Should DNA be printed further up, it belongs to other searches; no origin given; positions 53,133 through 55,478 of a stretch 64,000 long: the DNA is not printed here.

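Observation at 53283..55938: A short Rad50-like zinc-hook ATPase lacks an adjacent Mre11 and is convergent with a SpoT/Mesh1-type HD hydrolase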

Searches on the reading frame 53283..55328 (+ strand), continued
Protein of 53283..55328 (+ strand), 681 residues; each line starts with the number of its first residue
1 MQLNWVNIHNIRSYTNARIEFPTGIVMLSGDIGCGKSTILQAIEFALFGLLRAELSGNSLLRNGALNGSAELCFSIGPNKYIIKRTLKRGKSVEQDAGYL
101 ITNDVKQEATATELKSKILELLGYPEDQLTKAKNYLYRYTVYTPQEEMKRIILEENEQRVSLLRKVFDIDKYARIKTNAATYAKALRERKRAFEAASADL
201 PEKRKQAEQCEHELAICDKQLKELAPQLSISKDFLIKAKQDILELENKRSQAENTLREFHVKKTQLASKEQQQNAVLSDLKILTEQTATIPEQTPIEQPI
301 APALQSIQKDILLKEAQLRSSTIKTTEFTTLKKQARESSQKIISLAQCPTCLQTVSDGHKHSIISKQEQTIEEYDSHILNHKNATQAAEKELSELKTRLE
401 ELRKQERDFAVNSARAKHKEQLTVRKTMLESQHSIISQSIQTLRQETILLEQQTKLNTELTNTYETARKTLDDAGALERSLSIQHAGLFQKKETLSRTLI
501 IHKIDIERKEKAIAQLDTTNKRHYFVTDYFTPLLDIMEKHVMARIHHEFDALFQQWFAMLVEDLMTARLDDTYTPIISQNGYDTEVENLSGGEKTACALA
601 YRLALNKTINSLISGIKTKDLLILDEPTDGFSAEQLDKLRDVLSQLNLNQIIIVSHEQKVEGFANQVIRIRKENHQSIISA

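Call 68: fold_search(model_id=the predicted structure, library=pdb)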
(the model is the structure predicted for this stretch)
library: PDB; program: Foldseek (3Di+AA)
matches with E <= 10: 1062; with E <= 0.001: 223
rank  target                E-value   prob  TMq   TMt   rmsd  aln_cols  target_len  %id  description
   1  7zr1_D                5.6e-24  1.00  0.44  0.39  39.3       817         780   15  Chaetomium thermophilum Mre11-Rad50-Nbs1 complex bound to ATPyS (composite structure) (released 2023-01-11)
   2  7zr1_C                6.8e-24  1.00  0.45  0.41  37.8       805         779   15  Chaetomium thermophilum Mre11-Rad50-Nbs1 complex bound to ATPyS (composite structure) (released 2023-01-11)
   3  5dny_D                2.7e-18  1.00  0.43  0.77  13.4       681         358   13  Structure of the ATPrS-Mre11/Rad50-DNA complex (released 2016-02-24)
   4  3auy_A                7.1e-18  1.00  0.36  0.63  29.4       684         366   14  Crystal structure of Rad50 bound to ADP (released 2011-05-25)
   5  5dny_B                1.4e-17  1.00  0.41  0.74  43.8       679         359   13  Structure of the ATPrS-Mre11/Rad50-DNA complex (released 2016-02-24)
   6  3av0_B                1.1e-16  1.00  0.44  0.79  19.2       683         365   13  Crystal structure of Mre11-Rad50 bound to ATP S (released 2011-05-25)
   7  3auy_B                3.3e-16  1.00  0.36  0.64  23.0       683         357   13  Crystal structure of Rad50 bound to ADP (released 2011-05-25)
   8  3qku_A                1.1e-15  1.00  0.40  0.73  52.9       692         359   15  Mre11 Rad50 binding domain in complex with Rad50 and AMP-PNP (released 2011-03-30)
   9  9q9i_B                2.5e-15  1.00  0.38  0.54  37.4       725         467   13  Cryo-EM structure of human Mre11-Rad50-Nbs1 complex bound to DNA (released 2025-10-01)
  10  3qkt_A                2.6e-15  1.00  0.39  0.75  53.2       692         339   14  Rad50 ABC-ATPase with adjacent coiled-coil region in complex with AMP-PNP (released 2011-03-30)
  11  3aux                  3.6e-15  1.00  0.36  0.65  42.0       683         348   13  Crystal structure of Rad50 bound to ADP (released 2011-05-25)
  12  7nyw_B                3.6e-15  1.00  0.32  0.26  42.8       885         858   12  Cryo-EM structure of the MukBEF-MatP-DNA head module (released 2021-07-07)
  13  9q9h_B                9.7e-15  1.00  0.39  0.52  40.9       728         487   12  Cryo-EM structure of human Mre11-Rad50 complex bound to DNA (released 2025-10-01)
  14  9q9i_A                1.0e-14  1.00  0.38  0.54  36.3       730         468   13  Cryo-EM structure of human Mre11-Rad50-Nbs1 complex bound to DNA (released 2025-10-01)
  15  9q9k_A                1.4e-14  1.00  0.38  0.53  38.5       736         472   13  Cryo-EM structure of human Mre11-Rad50 (MR) complex bound to DNA and telomeric factor TRF2 fragment (438-542) (released 2025-10-01)
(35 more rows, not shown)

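Call 71: list_cluster_members(proteins=[L165:10001-11209:+, L164:5049-6254:+, L137:7422-8645:+, L158:7361-8569:+, L157:6533-7732:+, L174:2268-3485:+, L172:3615-4820:+, L106:8608-9816:+, L108:10001-11215:+, L176:173-1372:+])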
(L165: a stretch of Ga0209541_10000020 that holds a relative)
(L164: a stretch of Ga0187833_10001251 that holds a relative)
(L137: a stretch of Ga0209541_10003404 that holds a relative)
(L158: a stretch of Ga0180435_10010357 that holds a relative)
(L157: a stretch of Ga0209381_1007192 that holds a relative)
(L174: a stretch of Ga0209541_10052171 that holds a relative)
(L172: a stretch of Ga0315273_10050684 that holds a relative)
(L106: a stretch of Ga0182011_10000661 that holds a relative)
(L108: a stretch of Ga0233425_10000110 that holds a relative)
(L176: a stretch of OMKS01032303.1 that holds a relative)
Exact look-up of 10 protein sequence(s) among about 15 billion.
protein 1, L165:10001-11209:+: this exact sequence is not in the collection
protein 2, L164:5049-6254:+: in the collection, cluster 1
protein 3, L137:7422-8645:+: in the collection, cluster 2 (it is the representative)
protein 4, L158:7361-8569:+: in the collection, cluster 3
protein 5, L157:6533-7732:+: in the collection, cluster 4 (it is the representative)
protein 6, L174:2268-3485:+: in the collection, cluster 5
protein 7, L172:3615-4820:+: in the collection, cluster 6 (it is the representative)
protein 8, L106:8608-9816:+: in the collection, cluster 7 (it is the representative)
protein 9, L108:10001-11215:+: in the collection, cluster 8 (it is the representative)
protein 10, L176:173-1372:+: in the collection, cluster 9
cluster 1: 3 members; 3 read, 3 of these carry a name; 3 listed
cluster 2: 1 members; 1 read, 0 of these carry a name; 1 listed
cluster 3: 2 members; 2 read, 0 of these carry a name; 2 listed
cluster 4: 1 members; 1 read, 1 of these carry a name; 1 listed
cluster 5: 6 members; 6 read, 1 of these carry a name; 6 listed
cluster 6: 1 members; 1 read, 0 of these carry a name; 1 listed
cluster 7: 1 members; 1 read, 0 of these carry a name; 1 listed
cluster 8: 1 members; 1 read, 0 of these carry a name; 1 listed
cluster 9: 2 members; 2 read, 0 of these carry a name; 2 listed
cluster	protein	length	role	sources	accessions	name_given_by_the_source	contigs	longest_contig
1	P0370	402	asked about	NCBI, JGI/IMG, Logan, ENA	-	hypothetical protein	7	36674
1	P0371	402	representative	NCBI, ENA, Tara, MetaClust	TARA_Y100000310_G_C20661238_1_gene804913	strand:+ start:656 stop:1864 length:1209 start_codon:yes stop_codon:yes gene_type:complete | TARA_037_MES_0.1-0.22_C20661238_1_gene804913 COG0420 K06915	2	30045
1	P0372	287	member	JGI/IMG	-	DNA repair exonuclease SbcCD nuclease subunit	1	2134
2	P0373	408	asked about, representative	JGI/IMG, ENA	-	-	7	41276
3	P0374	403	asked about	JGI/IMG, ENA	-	-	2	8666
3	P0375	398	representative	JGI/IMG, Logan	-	-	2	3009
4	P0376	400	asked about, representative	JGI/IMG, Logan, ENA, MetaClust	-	\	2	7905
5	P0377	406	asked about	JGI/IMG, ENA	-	-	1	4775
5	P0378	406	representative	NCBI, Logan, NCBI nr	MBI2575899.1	exonuclease SbcCD subunit D [Candidatus Woesearchaeota archaeon]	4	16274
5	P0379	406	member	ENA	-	-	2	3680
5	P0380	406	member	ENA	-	-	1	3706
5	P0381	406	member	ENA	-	-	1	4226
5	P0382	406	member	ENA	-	-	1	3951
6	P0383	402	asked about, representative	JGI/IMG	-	-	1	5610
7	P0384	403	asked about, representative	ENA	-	-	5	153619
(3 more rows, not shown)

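Call 72: find_encoding_contigs(protein=P0378, flank=10000, max_places=4)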
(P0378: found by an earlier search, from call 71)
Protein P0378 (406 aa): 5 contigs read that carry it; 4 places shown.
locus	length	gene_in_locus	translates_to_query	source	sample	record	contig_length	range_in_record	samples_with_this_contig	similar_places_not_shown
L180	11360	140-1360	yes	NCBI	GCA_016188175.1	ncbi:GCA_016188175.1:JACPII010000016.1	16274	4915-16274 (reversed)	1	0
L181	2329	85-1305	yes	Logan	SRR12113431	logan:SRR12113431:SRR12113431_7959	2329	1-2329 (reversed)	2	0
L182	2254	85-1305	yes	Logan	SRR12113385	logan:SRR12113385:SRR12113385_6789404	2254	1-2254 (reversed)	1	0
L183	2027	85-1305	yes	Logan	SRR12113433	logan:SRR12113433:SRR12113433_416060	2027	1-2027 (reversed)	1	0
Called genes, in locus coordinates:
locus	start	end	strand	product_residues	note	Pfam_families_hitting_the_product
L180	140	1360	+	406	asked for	PF00149:Metallophos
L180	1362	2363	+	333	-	PF13091:PLDc_2, PF07894:SACK1 (faint), PF00614:PLDc (faint), PF13091:PLDc_2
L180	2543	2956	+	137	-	PF04027:DUF371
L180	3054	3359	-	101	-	-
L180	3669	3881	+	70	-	-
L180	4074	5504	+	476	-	PF14321:DUF4382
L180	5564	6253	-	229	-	PF00970:FAD_binding_6, PF00175:NAD_binding_1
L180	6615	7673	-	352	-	PF00069:Pkinase, PF07714:PK_Tyr_Ser-Thr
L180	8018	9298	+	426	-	-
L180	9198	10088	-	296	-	PF01261:AP_endonuc_2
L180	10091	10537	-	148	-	PF00578:AhpC-TSA, PF08534:Redoxin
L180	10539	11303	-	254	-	PF00731:AIRC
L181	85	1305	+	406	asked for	PF00149:Metallophos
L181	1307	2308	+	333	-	PF13091:PLDc_2, PF07894:SACK1 (faint), PF00614:PLDc (faint), PF13091:PLDc_2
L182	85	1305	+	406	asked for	PF00149:Metallophos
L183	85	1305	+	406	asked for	PF00149:Metallophos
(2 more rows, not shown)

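Call 74: search_protein_families(library=padloc, proteins=[window:53283-55328:+], max_evalue=0.001)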
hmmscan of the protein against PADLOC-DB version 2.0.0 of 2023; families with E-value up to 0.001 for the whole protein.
window:53283-55328:+ (681 aa): 26 families (the best 25 are shown)
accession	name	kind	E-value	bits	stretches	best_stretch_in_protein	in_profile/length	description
PDLC03859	LmuB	-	3.2e-37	127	1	1-678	3-603/611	-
PDLC04135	mad3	-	3e-25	87.5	1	6-677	5-345/374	mads_3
PDLC03863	LmuB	-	5.3e-13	46.5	2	1-410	3-375/610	-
PDLC02980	AriA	-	6e-09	34.3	1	451-656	139-298/304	-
PDLC03862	LmuB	-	6.7e-09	32.6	1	18-89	22-88/643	-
PDLC04140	mad8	-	9.5e-09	33.2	1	19-226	22-148/314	mads_8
PDLC02747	PbeC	-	2.7e-08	31.1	1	196-607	195-586/632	PbeC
PDLC00298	PtuA1|PtuA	-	1e-06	26.1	1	1-52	1-52/423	AAA ATPase domain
PDLC00278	PtuA1|PtuA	-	1.6e-06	25.7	1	1-52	1-52/436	AAA ATPase domain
PDLC00102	GajA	-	1.6e-06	24.9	1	1-54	1-54/532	AAA ATPase domain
PDLC00277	PtuA1|PtuA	-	2.2e-06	25.2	1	1-51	1-51/423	AAA ATPase domain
PDLC00271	PtuA1|PtuA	-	2.8e-06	25.1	1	1-227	1-220/421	AAA ATPase domain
PDLC00267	PtuA1|PtuA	-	3.2e-06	24.5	1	1-279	1-256/438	AAA ATPase domain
PDLC00311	PtuA1|PtuA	-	3.4e-06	24.3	1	1-64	1-64/455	AAA ATPase domain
PDLC00279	PtuA1|PtuA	-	3.7e-06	24.3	1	2-84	5-87/416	AAA ATPase domain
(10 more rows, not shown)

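Call 75: search_protein_families(library=padloc, proteins=[L095:11172-13226:+, L094:11211-13265:+, L075:1644-3653:+, L097:11185-13224:+, L095:10001-11182:+, L133:10001-11212:+, L133:7766-9286:+], max_evalue=0.00001)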
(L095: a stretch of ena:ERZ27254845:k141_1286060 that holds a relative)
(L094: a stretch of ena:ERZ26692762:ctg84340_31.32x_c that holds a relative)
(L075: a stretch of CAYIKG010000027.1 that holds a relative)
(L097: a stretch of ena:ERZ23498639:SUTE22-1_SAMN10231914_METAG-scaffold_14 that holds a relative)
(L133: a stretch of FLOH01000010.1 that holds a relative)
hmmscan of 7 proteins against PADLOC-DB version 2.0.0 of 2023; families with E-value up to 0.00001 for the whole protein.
L095:11172-13226:+ (684 aa): 13 families
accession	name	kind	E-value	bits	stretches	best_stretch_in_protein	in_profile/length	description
PDLC03859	LmuB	-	2e-32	111.2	1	1-673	3-597/611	-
PDLC04135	mad3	-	7.7e-19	66.5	1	363-683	51-347/374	mads_3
PDLC03865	LmuB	-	2.1e-10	37.5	0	108-681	244-812/1007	-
PDLC03863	LmuB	-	2.7e-09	34.3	0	267-511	236-479/610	-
PDLC03868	LmuB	-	6.1e-08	29.4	1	129-508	274-650/1035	-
PDLC00269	PtuA1|PtuA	-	6.4e-08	30.3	1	1-92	1-104/446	AAA ATPase domain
PDLC00278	PtuA1|PtuA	-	7.4e-07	26.8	1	1-50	1-50/436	AAA ATPase domain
PDLC00310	PtuA1|PtuA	-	2.4e-06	24.9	0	1-48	1-48/443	AAA ATPase domain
PDLC02747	PbeC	-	2.9e-06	24.5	0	329-664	318-631/632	PbeC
PDLC00277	PtuA1|PtuA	-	3.4e-06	24.5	1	1-102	1-94/423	AAA ATPase domain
PDLC04140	mad8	-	5.2e-06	24.2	0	461-673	99-242/314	mads_8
PDLC00262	LmuB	-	5.6e-06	23.5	0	544-643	441-536/588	AAA ATPase domain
PDLC00271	PtuA1|PtuA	-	7.3e-06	23.8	1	1-52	1-52/421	AAA ATPase domain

L094:11211-13265:+ (684 aa): 15 families
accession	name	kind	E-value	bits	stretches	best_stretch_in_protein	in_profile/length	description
PDLC03859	LmuB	-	7.3e-31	106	1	1-674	3-599/611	-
PDLC03863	LmuB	-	5.3e-20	69.6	1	1-499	3-461/610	-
PDLC04135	mad3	-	3.2e-19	67.7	1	3-682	2-348/374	mads_3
PDLC02747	PbeC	-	6.7e-10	36.5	0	196-659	189-628/632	PbeC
PDLC02730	PbeC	-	2.3e-09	34.6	0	418-657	396-630/651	PbeC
PDLC00271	PtuA1|PtuA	-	4.1e-09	34.5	1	1-113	1-110/421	AAA ATPase domain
PDLC00278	PtuA1|PtuA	-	1.2e-08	32.7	1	1-57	1-57/436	AAA ATPase domain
PDLC02756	PbeC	-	3.9e-08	30.7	0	239-609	204-577/643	PbeC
PDLC00277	PtuA1|PtuA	-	3.7e-07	27.7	1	1-188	1-188/423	AAA ATPase domain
PDLC00298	PtuA1|PtuA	-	6.2e-07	26.8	1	1-55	1-55/423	AAA ATPase domain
PDLC00310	PtuA1|PtuA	-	7.8e-07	26.5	1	1-73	1-72/443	AAA ATPase domain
PDLC02668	DndD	-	1e-06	26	0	358-609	313-578/659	DndD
PDLC00262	LmuB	-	1.8e-06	25.1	0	453-652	353-550/588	AAA ATPase domain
PDLC03867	LmuB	-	3.2e-06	23.9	1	14-111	16-109/605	-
PDLC00519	JetC1|JetC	-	3.6e-06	23.5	0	2-52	3-52/1097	DUF3584 domain; MukB-like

L075:1644-3653:+ (669 aa): 13 families
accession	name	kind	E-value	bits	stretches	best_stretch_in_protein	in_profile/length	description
PDLC03859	LmuB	-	4.1e-36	123.4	1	2-660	4-599/611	-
PDLC04135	mad3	-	1.3e-26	92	2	390-664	101-345/374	mads_3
PDLC03863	LmuB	-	1.6e-14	51.5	1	2-90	4-85/610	-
PDLC02730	PbeC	-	6.7e-12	42.9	1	321-637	327-624/651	PbeC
PDLC04140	mad8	-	1.6e-08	32.4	0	15-229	18-130/314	mads_8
PDLC03862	LmuB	-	1.8e-08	31.2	0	18-89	22-88/643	-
PDLC02979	AriA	-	4.1e-08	31.4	1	1-315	1-265/373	-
PDLC00277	PtuA1|PtuA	-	1.9e-07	28.6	0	1-51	1-51/423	AAA ATPase domain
PDLC02668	DndD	-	2.5e-07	28.1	0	1-51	1-58/659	DndD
PDLC00262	LmuB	-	9.4e-07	26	1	421-626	331-536/588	AAA ATPase domain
PDLC00278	PtuA1|PtuA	-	1.3e-06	26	1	1-49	1-49/436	AAA ATPase domain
PDLC03865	LmuB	-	3.4e-06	23.6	0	154-661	325-777/1007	-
PDLC02980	AriA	-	3.6e-06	25.2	0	377-646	92-301/304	-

L097:11185-13224:+ (679 aa): 7 families
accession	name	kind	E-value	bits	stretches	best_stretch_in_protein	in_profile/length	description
PDLC03859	LmuB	-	1e-28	98.9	1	1-666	3-593/611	-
PDLC04135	mad3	-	6.7e-17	60.1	1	362-674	74-344/374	mads_3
PDLC03863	LmuB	-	1.5e-08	31.8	1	1-625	3-540/610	-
PDLC00269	PtuA1|PtuA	-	9.8e-07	26.4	1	1-90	1-103/446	AAA ATPase domain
PDLC00277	PtuA1|PtuA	-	4.4e-06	24.2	1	1-52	1-52/423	AAA ATPase domain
PDLC00298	PtuA1|PtuA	-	7.2e-06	23.3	1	1-50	1-50/423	AAA ATPase domain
PDLC00278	PtuA1|PtuA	-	8.8e-06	23.2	1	1-50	1-50/436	AAA ATPase domain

L095:10001-11182:+ (393 aa): 0 families

L133:10001-11212:+ (403 aa): 0 families

L133:7766-9286:+ (506 aa): 15 families
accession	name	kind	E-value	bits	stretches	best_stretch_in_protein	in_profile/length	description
PDLC04105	HerA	-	2.2e-27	93.9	2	323-481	378-534/576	-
PDLC04103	HerA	-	6.8e-19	65.6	2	327-480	401-556/579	-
PDLC04140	mad8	-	9.4e-19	66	1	130-480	6-299/314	mads_8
PDLC01055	HerA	-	7.4e-14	49.4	2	91-194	96-199/532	Type III coevolved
PDLC04098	HerA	-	3.2e-13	47.1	1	322-443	481-608/686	-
PDLC04102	HerA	-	3.7e-13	46.7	1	327-474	467-613/654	-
PDLC02185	HerA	-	1.3e-12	45.3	1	365-479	442-558/585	-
PDLC04097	HerA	-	5.1e-12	43.2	1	367-480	472-592/618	-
PDLC04100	HerA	-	1.9e-11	41.4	1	366-471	438-546/580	-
PDLC02188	HerA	-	8.5e-10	36.1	0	364-468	423-530/578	-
PDLC04104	HerA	-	1.6e-08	31.7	1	385-469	241-325/379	-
PDLC04106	HerA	-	1.4e-07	28.5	0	372-480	514-626/667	-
PDLC04099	HerA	-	7.8e-07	26.6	1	123-194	142-210/214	-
PDLC04101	HerA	-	1.8e-06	24.9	1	123-194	141-209/400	-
PDLC04107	HerA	-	9.7e-06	22.8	0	139-195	155-211/306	-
